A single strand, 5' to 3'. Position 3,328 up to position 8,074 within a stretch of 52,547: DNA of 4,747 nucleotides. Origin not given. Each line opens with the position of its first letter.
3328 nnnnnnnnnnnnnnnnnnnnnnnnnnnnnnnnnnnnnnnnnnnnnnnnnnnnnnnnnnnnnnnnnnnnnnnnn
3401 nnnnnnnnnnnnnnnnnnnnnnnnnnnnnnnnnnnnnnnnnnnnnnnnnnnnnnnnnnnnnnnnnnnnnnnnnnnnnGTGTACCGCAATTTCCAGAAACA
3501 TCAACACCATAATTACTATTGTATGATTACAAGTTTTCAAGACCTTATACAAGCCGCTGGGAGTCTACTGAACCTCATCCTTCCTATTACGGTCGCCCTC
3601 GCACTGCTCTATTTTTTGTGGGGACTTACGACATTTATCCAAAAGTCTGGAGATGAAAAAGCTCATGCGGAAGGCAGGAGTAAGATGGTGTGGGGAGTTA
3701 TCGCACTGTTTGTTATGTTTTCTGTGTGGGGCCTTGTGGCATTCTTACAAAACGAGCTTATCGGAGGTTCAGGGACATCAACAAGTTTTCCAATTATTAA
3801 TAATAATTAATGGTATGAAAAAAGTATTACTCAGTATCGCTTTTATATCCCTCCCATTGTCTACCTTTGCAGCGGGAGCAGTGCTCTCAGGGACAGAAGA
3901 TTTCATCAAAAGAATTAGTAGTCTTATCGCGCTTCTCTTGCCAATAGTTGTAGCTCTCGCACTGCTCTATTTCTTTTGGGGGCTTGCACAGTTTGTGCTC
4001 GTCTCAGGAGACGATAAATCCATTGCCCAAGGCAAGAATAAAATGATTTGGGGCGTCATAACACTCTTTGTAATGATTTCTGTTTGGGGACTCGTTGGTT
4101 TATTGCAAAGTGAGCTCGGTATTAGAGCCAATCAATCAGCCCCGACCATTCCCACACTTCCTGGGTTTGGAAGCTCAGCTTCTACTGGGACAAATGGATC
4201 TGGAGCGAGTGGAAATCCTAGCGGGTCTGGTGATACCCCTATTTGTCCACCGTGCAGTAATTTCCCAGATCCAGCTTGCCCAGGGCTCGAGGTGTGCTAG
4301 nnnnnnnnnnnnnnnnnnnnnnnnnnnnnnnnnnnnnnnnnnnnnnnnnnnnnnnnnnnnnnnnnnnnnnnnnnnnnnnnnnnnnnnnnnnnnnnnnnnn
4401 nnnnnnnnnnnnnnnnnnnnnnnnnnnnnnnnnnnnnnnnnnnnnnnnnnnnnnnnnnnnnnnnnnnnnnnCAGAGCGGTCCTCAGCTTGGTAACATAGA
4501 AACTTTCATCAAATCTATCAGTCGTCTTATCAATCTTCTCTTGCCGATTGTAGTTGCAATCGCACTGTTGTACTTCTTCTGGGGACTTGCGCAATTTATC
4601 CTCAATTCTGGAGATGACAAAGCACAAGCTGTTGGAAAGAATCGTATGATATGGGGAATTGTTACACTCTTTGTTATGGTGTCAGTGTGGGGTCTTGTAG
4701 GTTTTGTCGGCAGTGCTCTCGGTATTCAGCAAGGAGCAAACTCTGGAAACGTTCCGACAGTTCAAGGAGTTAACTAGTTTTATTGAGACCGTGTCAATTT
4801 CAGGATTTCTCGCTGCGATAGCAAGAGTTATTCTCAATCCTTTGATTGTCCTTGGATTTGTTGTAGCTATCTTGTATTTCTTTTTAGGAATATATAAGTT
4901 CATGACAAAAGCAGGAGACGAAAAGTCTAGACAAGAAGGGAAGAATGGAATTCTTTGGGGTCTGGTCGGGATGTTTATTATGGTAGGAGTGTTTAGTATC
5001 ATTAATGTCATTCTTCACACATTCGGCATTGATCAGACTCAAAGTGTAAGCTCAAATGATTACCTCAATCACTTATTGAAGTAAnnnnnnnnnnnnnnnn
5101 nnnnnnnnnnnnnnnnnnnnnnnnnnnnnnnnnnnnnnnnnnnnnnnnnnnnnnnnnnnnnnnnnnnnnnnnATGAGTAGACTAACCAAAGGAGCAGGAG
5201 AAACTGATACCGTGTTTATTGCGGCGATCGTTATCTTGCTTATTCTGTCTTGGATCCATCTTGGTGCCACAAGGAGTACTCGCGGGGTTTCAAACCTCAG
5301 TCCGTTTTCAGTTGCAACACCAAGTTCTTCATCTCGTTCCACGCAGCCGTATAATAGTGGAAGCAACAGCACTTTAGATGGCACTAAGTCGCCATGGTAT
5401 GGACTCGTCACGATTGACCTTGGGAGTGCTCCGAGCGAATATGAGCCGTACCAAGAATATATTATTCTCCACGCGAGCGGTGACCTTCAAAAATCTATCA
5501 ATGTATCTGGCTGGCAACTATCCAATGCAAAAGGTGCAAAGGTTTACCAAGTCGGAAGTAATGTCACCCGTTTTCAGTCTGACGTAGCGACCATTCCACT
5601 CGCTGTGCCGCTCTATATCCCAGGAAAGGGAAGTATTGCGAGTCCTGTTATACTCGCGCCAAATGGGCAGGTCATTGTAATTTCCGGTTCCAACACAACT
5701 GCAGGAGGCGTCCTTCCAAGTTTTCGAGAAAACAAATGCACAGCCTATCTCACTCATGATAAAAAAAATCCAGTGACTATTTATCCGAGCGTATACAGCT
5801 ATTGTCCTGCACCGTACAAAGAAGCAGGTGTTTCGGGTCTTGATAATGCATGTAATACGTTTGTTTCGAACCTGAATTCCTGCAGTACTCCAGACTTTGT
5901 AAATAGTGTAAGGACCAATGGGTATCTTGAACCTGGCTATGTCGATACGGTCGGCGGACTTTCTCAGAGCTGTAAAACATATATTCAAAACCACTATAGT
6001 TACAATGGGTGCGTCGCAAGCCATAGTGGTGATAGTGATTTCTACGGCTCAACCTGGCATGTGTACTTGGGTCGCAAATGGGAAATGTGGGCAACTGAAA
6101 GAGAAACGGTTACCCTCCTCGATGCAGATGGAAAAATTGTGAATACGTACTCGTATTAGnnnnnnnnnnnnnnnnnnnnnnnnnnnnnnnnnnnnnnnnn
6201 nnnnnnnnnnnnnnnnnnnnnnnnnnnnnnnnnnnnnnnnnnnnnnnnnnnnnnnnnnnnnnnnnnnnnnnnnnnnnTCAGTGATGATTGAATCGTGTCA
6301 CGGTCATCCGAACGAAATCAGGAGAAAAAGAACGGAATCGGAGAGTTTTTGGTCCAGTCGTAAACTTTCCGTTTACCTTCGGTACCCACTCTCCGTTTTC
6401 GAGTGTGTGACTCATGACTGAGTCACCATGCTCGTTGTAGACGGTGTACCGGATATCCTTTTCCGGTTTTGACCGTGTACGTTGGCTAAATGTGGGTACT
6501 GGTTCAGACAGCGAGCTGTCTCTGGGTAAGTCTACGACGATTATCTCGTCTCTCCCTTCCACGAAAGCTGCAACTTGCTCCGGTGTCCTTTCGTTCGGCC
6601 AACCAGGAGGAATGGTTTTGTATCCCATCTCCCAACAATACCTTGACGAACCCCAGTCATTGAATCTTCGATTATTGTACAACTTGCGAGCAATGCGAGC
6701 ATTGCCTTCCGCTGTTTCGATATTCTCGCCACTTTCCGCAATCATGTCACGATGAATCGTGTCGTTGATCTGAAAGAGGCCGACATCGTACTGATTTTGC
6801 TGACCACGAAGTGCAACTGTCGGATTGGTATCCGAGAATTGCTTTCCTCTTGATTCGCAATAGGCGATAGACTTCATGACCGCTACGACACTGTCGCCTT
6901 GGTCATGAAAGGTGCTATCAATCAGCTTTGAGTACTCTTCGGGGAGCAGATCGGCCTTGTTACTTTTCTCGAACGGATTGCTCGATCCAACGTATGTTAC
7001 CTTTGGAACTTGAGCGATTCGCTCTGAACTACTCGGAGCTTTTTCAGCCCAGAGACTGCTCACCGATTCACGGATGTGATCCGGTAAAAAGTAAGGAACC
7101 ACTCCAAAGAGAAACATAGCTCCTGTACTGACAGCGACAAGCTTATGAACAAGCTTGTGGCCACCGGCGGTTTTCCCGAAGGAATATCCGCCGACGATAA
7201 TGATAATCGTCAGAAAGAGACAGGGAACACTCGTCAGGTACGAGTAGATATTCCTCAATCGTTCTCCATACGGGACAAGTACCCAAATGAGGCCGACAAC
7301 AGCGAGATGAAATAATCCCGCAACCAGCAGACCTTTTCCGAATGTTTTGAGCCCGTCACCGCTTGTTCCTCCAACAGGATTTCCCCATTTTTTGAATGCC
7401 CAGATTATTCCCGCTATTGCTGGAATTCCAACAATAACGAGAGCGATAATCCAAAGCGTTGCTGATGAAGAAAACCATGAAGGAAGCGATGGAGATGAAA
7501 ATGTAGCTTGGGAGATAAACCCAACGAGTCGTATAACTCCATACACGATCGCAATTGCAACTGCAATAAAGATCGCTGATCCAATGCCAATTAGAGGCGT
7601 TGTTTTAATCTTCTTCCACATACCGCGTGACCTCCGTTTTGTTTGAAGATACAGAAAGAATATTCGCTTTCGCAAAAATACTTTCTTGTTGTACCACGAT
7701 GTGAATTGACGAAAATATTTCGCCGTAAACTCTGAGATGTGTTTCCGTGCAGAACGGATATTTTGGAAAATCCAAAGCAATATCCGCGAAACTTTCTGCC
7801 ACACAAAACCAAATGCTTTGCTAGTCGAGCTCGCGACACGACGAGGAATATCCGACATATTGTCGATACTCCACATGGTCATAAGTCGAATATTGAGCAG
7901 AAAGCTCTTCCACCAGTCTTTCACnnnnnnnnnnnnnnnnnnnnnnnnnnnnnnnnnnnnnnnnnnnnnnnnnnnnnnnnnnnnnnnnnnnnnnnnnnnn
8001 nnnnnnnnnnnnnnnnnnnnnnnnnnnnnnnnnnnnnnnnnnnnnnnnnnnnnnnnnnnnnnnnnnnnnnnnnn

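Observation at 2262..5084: Seven tandem paralogous two-helix mini-proteins (97-161 aa) with conserved core and divergent ends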

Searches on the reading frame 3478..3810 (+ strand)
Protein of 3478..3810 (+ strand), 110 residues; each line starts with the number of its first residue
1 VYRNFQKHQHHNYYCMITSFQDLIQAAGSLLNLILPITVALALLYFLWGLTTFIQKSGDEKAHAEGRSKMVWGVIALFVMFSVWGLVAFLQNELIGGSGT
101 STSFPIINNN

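Call 3: search_protein_families(library=pfam, proteins=[window:3478-3810:+], max_evalue=0.1)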
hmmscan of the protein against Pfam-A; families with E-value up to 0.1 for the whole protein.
window:3478-3810:+ (110 aa): 3 families
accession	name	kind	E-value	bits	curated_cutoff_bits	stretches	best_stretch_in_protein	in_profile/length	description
PF18895.5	T4SS_pilin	-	5e-10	39.8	26.6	1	25-90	7-71/71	Type IV secretion system pilin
PF15063.11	TC1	-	0.039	14.4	27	1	47-73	36-60/75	Thyroid cancer protein 1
PF04791.21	LMBR1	-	0.045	13.1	31.9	1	3-92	21-96/510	LMBR1-like membrane protein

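Call 44: search_protein_families(library=ncbifam, proteins=[window:3523-3810:+], max_evalue=0.01)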
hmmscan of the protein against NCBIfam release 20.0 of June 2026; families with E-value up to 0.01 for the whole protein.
window:3523-3810:+ (95 aa): 2 families
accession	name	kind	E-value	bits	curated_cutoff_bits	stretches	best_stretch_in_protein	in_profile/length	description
NF045849.1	ICE_MMCAP2_0565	equivalog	1.3e-06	27.9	40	1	9-74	10-75/80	Mbov_0395 family pilin-like conjugal transfer protein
NF052597.1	FILTED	domain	0.008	16.5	40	0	14-76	2-69/110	FILTED domain-containing surface protein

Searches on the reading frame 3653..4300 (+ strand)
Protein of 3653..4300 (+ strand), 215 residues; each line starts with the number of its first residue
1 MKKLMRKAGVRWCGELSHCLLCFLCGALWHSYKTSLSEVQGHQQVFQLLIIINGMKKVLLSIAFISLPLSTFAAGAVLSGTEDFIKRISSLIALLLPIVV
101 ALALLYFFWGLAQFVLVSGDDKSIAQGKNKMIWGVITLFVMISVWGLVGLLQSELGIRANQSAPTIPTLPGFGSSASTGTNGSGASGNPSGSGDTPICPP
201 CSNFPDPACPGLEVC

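Call 3: search_protein_families(library=pfam, proteins=[window:3653-4300:+], max_evalue=0.1)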
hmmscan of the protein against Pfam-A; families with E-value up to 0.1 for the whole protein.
window:3653-4300:+ (215 aa): 2 families
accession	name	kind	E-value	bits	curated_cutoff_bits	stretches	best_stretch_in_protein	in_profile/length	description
PF18895.5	T4SS_pilin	-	3.7e-10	40.2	26.6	1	89-151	10-71/71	Type IV secretion system pilin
PF11700.14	ATG22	-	0.033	13.3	24.1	1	59-159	291-384/482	Vacuole effluxer Atg22 like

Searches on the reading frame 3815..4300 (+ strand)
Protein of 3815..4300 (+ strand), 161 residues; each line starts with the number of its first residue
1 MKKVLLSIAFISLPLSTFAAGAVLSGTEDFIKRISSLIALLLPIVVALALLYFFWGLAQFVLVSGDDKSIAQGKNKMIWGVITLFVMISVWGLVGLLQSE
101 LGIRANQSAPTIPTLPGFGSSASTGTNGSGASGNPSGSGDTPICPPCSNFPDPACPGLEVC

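Call 44: search_protein_families(library=ncbifam, proteins=[window:3815-4300:+], max_evalue=0.01)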
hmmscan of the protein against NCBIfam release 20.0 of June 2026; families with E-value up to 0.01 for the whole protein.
window:3815-4300:+ (161 aa): 2 families
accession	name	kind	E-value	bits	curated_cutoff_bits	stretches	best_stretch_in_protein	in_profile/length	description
NF045849.1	ICE_MMCAP2_0565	equivalog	1e-05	25.1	40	1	30-97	9-76/80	Mbov_0395 family pilin-like conjugal transfer protein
TIGR04286.1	MSEP-CTERM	equivalog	0.0032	15.5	150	1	10-94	149-227/920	MSEP-CTERM sorting domain-containing protein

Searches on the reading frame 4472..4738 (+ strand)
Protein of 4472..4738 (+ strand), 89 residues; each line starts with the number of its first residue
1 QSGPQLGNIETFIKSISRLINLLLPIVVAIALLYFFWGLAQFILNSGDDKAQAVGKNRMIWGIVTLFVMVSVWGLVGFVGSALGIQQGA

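Call 67: predict_structure(alignment_id=A4)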
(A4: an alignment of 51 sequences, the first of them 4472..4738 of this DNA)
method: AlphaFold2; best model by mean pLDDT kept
length: 89 residues; sequences in the alignment: 51
mean_pLDDT: 84.3   pTM: 0.60
mean pLDDT of the five models: 84.3, 83.5, 82.1, 82.0, 79.4
residues with pLDDT >= 90: 32; 70-90: 46; 50-70: 9; < 50: 2
segments of 3 or more residues with pLDDT < 50: none
pLDDT, mean of each block of 10 residues (from residue 1): 65 85 91 91 90 89 92 88 67
secondary structure, 60 per line:
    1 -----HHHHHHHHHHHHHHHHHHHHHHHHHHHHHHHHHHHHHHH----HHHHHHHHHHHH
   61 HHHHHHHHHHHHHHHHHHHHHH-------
elements in order: H6-44 H49-82

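Call 70: fold_search(model_id=the predicted structure, library=pdb)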
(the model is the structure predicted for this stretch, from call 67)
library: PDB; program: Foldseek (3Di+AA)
matches with E <= 10: 111; with E <= 0.001: 0
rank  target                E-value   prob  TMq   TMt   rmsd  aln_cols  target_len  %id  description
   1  7c7e                  4.6e-01  0.84  0.43  0.27  11.2        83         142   17  Crystal structure of C terminal domain of Escherichia coli DgoR (released 2021-01-20)
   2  9rxe_MODEL_1_A        1.3e+00  0.47  0.43  0.38   6.7        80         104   15  Solution structure of the HR1c domain of human PKN1 (released 2025-12-31)
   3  7bgn_E                1.3e+00  0.33  0.43  0.20  12.0        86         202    9  Crystal structure of MtHISN2-AMP complex, a bifunctional enzyme from the histidine biosynthetic pathway (released 2021-05-19)
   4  6s1k_E                1.5e+00  0.15  0.35  0.31   7.5        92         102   16  E. coli Core Signaling Unit, carrying QQQQ receptor mutation (released 2020-01-22)
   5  9cwt_k                1.6e+00  0.66  0.47  0.49  14.5        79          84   13  Human kidney respiratory complex I (released 2025-08-06)
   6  7bgn_C                1.6e+00  0.28  0.43  0.20  12.0        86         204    9  Crystal structure of MtHISN2-AMP complex, a bifunctional enzyme from the histidine biosynthetic pathway (released 2021-05-19)
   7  9a65_B                1.7e+00  0.77  0.70  0.11   2.8        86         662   14  Integrative model of YVAQ-MCPB by crosslinking MS and deep learning (released 2024-09-18)
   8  6gcs_L                2.3e+00  0.28  0.35  0.35  14.1        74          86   12  Cryo-EM structure of respiratory complex I from Yarrowia lipolytica (released 2018-10-10)
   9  7bgn_B                2.6e+00  0.21  0.45  0.21  12.0        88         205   11  Crystal structure of MtHISN2-AMP complex, a bifunctional enzyme from the histidine biosynthetic pathway (released 2021-05-19)
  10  1k04                  2.6e+00  0.14  0.41  0.27  19.2       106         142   14  Crystal Structure of the Focal Adhesion Targeting Domain of Focal Adhesion Kinase (released 2002-01-30)
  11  7w7z                  2.8e+00  0.15  0.41  0.27  12.8        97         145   11  Crystal Structure of human Focal Adhesion Targeting (FAT) domain of the Focal Adhesion Kinase (released 2022-12-21)
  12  7a23_K                3.0e+00  0.63  0.49  0.51   9.2        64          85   19  Plant mitochondrial respiratory complex I (released 2020-10-28)
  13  8e73_4L               3.0e+00  0.51  0.48  0.43  11.7        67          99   18  Vigna radiata supercomplex I+III2 (full bridge) (released 2023-01-11)
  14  7zmb_L                3.0e+00  0.38  0.44  0.44   7.4        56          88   23  CryoEM structure of mitochondrial complex I from Chaetomium thermophilum (state 2) (released 2022-11-30)
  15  1qu7_B                3.2e+00  0.38  0.59  0.27   3.0        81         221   14  FOUR HELICAL-BUNDLE STRUCTURE OF THE CYTOPLASMIC DOMAIN OF A SERINE CHEMOTAXIS RECEPTOR (released 2000-07-12)
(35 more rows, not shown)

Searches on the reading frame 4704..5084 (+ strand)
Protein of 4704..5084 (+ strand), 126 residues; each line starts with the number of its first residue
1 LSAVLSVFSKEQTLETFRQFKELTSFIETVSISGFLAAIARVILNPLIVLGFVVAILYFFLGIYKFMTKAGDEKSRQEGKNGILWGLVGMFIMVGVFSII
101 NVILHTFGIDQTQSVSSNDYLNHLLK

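Call 3: search_protein_families(library=pfam, proteins=[window:4704-5084:+], max_evalue=0.1)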
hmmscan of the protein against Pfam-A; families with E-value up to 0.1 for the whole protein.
window:4704-5084:+ (126 aa): 6 families
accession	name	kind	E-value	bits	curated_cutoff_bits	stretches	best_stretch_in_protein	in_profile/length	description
PF18895.5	T4SS_pilin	-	8.7e-07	29.4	26.6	1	38-102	7-70/71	Type IV secretion system pilin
PF03994.20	DUF350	-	0.0023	18.4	26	0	83-116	75-108/133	Domain of Unknown Function (DUF350)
PF13179.11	DUF4006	-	0.052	13.9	22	1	85-121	11-47/64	Family of unknown function (DUF4006)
PF22364.1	VID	-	0.078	13.3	27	0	94-118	31-55/64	VirG insertion domain (VID)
PF13903.11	Claudin_2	-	0.089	13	29.1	1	28-110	75-147/192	PMP-22/EMP/MP20/Claudin tight junction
PF06480.20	FtsH_ext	-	0.096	13.3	25.5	0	83-124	2-38/103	FtsH Extracellular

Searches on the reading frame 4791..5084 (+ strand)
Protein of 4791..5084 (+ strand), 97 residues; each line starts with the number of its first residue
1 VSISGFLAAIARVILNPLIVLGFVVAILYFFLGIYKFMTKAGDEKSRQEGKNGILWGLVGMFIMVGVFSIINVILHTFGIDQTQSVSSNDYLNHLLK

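Call 44: search_protein_families(library=ncbifam, proteins=[window:4791-5084:+], max_evalue=0.01)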
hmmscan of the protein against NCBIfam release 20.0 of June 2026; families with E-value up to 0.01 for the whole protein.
window:4791-5084:+ (97 aa): 1 family
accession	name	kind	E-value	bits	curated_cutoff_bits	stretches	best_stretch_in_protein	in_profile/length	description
NF045849.1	ICE_MMCAP2_0565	equivalog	1.6e-08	34.1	40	1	13-76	15-78/80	Mbov_0395 family pilin-like conjugal transfer protein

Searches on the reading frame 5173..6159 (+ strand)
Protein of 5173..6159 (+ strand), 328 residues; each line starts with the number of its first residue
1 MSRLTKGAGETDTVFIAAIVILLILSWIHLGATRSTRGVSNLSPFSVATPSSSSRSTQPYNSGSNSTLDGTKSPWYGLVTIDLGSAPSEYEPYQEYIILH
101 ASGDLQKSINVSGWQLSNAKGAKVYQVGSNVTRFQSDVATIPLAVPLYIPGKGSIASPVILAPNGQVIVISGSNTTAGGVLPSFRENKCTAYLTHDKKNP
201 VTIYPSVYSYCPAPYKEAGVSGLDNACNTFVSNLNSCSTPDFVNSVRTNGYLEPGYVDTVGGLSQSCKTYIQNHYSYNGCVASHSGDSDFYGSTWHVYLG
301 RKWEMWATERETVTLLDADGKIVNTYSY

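Call 3: search_protein_families(library=pfam, proteins=[window:5173-6159:+], max_evalue=0.1)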
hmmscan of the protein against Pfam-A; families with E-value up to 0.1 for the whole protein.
window:5173-6159:+ (328 aa): 2 families
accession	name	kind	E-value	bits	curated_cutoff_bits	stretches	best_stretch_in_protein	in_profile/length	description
PF00932.25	LTD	-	1.5e-07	32.2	34.3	1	92-201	15-102/109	Lamin Tail Domain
PF16492.10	Cadherin_C_2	-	0.045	14.9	31.5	0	266-290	57-81/85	Cadherin cytoplasmic C-terminal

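Call 44: search_protein_families(library=ncbifam, proteins=[window:5173-6159:+], max_evalue=0.01)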
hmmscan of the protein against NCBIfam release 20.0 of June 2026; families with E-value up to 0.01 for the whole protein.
window:5173-6159:+ (328 aa): 0 families

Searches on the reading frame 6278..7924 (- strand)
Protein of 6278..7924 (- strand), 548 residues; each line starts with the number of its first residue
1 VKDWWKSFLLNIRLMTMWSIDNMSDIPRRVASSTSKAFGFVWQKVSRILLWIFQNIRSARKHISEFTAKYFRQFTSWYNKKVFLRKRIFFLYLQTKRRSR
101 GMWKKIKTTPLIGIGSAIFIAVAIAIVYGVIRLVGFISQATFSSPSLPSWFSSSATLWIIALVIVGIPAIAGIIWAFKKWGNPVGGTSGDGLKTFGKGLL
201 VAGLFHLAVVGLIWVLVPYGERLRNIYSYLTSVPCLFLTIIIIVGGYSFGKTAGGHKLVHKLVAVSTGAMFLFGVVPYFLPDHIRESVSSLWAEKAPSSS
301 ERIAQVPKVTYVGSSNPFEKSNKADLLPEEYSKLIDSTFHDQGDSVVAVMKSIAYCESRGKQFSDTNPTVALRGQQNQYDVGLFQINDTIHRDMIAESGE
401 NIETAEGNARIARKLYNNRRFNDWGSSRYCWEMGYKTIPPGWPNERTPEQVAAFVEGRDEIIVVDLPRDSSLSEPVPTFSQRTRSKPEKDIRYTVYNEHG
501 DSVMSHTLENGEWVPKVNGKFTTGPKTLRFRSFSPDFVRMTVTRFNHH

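Call 3: search_protein_families(library=pfam, proteins=[window:6278-7924:-], max_evalue=0.1)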
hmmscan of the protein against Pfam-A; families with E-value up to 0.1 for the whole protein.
window:6278-7924:- (548 aa): 1 family
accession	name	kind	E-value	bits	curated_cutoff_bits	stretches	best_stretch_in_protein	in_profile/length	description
PF18896.5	SLT_3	-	9.6e-06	26.4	27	1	347-424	14-87/89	Lysozyme like domain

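Call 44: search_protein_families(library=ncbifam, proteins=[window:6278-7924:-], max_evalue=0.01)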
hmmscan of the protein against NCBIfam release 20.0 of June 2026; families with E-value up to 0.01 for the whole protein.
window:6278-7924:- (548 aa): 0 families
